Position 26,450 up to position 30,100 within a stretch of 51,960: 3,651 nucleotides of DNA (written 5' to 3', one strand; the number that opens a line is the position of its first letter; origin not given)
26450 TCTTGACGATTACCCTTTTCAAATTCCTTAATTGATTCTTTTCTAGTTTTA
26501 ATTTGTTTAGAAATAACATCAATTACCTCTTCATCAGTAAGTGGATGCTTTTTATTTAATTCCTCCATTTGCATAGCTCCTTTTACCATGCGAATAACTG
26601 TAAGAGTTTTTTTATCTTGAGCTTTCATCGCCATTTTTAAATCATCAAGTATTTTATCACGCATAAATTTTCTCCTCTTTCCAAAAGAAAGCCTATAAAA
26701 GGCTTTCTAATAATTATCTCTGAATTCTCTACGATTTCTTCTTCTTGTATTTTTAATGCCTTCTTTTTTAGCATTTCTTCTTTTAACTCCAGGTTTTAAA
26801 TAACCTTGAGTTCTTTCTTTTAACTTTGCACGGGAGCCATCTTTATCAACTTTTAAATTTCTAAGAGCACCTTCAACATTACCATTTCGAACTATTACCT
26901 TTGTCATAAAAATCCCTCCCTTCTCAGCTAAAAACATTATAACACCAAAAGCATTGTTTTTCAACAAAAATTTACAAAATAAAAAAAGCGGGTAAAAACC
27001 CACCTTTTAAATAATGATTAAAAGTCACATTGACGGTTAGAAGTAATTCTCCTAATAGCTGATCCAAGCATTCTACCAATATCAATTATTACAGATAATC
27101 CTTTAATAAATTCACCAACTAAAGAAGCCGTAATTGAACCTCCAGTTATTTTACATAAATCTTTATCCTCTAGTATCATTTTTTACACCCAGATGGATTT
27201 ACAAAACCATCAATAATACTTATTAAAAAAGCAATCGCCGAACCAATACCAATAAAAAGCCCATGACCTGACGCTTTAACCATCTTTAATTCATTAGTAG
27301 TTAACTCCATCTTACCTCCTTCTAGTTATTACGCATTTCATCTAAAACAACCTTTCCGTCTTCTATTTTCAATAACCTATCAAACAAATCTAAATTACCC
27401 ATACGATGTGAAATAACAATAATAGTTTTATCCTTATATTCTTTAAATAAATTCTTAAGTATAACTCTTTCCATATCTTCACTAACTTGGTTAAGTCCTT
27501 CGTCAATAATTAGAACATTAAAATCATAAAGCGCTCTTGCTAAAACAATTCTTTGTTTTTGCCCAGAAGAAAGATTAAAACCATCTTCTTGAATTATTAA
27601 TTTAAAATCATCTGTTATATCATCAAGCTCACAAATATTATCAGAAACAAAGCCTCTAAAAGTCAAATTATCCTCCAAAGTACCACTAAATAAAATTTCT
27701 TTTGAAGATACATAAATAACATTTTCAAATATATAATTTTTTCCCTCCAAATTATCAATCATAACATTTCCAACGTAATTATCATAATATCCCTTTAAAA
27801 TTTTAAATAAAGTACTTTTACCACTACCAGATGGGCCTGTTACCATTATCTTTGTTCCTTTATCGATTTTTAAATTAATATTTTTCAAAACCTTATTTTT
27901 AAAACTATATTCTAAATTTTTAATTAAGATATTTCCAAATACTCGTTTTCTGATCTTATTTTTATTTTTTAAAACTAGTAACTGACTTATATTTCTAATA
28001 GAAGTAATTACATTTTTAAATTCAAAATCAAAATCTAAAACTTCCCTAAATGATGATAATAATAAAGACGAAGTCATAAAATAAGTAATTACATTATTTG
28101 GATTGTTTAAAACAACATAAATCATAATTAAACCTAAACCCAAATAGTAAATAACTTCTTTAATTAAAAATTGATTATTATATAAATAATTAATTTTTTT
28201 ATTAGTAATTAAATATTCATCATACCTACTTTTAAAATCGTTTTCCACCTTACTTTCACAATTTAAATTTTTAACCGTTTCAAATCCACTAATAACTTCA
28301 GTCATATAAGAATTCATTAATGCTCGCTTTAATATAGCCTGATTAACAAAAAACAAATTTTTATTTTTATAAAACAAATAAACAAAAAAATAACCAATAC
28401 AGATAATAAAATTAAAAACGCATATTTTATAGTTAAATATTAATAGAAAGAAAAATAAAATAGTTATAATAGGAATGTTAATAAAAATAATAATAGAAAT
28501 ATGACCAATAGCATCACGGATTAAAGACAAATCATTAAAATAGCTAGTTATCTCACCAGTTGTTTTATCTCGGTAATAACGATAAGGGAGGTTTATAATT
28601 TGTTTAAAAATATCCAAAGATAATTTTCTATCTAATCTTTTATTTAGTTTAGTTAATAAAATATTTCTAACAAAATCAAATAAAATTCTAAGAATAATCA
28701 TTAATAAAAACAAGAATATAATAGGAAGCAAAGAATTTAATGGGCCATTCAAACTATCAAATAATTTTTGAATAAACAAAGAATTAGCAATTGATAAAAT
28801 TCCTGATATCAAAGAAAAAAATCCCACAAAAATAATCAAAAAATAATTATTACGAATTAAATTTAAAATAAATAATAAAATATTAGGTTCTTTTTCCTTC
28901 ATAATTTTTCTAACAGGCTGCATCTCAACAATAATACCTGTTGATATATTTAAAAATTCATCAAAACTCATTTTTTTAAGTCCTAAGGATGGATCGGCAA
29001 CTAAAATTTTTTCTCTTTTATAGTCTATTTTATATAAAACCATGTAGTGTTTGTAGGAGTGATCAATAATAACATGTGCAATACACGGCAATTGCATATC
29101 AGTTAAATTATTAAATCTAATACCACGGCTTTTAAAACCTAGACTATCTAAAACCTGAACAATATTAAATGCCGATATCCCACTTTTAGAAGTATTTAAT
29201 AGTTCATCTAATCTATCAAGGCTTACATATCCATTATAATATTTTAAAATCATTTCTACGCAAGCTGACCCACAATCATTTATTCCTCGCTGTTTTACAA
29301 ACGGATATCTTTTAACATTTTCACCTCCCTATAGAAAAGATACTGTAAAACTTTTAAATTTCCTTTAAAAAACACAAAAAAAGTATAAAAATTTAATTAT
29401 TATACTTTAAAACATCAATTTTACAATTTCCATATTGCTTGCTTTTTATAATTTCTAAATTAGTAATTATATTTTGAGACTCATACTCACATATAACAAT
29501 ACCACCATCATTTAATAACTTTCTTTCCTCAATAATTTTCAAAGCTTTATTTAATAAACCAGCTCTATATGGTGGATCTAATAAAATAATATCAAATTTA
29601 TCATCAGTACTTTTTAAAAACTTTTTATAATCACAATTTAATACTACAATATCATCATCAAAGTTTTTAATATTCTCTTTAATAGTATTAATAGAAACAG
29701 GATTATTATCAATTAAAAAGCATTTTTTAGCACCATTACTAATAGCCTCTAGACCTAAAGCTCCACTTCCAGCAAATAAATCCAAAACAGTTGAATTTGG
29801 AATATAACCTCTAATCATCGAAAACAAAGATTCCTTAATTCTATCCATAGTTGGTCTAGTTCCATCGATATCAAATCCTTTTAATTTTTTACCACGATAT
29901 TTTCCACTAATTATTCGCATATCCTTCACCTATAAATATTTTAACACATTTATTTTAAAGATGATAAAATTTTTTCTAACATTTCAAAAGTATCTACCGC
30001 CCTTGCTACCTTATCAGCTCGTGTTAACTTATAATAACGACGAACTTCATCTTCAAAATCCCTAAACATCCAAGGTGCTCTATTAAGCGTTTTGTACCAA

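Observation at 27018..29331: Two-peptide double-glycine bacteriocin-like module plus PCAT wedged between rsmD and rpsU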

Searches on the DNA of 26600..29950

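Call 52: search_rna_families(source=window, start=26600, end=29950, threshold=evalue, max_evalue=1)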
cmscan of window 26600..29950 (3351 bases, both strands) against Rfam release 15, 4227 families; matches with E-value up to 1: 1.
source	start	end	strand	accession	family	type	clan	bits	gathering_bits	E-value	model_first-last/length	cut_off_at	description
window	26974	27060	-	RF00558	L20_leader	Cis-reg; leader;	-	22.2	58.7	0.33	1-127/127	no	Ribosomal protein L20 leader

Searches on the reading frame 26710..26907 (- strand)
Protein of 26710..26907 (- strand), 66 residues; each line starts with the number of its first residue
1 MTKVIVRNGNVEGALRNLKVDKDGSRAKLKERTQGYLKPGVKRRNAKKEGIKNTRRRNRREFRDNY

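Call 49: find_encoding_contigs(protein=window:26710-26907:-, flank=4000, max_places=10)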
Protein seq(66 aa) (66 aa): 22 contigs read that carry it; 10 places shown.
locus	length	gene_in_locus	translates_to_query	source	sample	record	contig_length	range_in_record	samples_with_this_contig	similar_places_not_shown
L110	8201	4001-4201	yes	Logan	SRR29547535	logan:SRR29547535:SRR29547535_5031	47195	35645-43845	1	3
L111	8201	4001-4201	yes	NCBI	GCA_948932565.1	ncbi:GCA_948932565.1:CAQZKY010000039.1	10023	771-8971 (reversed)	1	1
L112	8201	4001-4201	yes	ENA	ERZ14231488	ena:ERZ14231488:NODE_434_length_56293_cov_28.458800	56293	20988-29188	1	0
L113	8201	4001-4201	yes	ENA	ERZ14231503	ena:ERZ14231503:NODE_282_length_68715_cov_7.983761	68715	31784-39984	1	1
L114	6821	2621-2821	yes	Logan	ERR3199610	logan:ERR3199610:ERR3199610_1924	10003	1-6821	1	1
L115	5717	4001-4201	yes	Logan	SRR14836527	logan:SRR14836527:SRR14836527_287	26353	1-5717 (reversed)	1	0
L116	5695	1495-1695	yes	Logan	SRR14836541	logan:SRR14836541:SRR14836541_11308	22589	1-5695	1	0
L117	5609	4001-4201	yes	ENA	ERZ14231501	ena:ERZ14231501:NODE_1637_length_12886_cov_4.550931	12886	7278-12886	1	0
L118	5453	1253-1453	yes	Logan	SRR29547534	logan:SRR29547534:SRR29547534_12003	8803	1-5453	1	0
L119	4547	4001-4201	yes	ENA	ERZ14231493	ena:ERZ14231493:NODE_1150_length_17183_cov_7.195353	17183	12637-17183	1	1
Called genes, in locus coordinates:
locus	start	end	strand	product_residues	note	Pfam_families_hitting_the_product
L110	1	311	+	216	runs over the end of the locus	-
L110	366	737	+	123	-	PF14071:YlbD_coat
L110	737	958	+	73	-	PF14003:YlbE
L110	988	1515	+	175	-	PF03602:Cons_hypoth95, PF02005:TRM (weak), PF05175:MTS, PF06325:PrmA (weak), PF02086:MethyltransfD12 (weak), PF02475:TRM5-TYW2_MTfase, PF01189:Methyltr_RsmB-F (faint), PF13847:Methyltransf_31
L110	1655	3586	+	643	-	PF03412:Peptidase_C39, PF00664:ABC_membrane, PF00005:ABC_tran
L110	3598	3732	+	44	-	-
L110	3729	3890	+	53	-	-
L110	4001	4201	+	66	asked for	PF01165:Ribosomal_S21 (weak)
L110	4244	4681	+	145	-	PF09424:YqeY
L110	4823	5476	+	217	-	-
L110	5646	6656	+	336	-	PF00318:Ribosomal_S2, PF07498:Rho_N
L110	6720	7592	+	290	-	PF25025:EF-Ts_N (weak), PF00889:EF_TS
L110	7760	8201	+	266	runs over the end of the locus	PF01148:CTP_transf_1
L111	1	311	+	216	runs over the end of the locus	-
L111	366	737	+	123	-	PF14071:YlbD_coat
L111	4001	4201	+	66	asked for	PF01165:Ribosomal_S21 (weak)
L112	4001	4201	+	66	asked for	PF01165:Ribosomal_S21 (weak)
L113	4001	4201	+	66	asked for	PF01165:Ribosomal_S21 (weak)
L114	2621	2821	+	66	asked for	PF01165:Ribosomal_S21 (weak)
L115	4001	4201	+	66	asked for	PF01165:Ribosomal_S21 (weak)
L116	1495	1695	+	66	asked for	PF01165:Ribosomal_S21 (weak)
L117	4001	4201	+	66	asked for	PF01165:Ribosomal_S21 (weak)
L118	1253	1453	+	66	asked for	PF01165:Ribosomal_S21 (weak)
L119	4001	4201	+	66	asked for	PF01165:Ribosomal_S21 (weak)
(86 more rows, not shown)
